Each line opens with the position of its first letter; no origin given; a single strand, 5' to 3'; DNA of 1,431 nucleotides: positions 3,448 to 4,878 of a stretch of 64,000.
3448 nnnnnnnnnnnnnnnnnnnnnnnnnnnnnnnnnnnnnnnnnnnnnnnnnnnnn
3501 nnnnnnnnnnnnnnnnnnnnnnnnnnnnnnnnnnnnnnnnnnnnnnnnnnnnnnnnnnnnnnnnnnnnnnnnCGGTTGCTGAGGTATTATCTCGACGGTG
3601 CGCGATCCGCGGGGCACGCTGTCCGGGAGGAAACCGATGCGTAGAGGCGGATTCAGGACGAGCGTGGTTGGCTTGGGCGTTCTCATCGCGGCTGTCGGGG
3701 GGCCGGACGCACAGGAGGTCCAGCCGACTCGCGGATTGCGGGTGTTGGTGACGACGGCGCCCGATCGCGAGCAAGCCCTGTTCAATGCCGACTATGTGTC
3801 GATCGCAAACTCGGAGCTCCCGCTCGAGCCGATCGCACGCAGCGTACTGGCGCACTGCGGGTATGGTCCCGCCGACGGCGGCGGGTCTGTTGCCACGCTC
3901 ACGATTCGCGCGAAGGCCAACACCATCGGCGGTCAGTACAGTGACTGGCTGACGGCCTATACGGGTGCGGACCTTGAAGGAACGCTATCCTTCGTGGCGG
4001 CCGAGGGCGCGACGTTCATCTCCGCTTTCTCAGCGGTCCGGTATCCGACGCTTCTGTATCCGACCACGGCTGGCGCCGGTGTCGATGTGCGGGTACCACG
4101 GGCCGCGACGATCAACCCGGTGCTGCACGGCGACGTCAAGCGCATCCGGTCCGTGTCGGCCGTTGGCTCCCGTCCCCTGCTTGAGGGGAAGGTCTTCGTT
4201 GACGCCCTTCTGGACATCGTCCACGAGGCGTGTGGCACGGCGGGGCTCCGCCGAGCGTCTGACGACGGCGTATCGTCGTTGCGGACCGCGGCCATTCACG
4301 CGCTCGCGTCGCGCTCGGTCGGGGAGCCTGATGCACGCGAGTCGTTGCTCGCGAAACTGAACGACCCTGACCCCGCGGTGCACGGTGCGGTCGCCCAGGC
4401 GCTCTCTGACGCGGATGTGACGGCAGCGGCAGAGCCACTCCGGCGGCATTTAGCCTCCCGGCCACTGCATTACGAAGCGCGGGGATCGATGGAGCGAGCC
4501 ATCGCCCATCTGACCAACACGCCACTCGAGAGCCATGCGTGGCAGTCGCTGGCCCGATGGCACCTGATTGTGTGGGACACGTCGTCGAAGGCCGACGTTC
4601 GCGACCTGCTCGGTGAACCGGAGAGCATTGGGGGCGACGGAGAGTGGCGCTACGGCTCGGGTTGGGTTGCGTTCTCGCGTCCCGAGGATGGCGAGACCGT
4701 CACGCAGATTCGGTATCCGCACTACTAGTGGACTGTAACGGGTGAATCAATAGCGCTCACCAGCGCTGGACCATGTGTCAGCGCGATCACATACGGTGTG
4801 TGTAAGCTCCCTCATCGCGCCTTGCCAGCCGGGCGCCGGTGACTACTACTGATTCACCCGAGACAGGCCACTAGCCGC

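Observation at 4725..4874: Undescribed four-copy family of 142-181 nt elements with terminal inverted repeats (MITE-like)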

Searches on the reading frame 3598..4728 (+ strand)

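Call 61: search_protein_families(library=pfam, proteins=[window:3598-4728:+], max_evalue=0.01)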
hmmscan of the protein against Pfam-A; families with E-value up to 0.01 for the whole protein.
window:3598-4728:+ (376 aa): 2 families
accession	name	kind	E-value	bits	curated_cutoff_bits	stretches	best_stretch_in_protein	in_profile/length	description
PF13646.12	HEAT_2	-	4.3e-08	33.8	27.7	1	223-289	11-75/88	HEAT repeats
PF02985.28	HEAT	-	0.0071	16.9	23.5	0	250-270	5-25/31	HEAT repeat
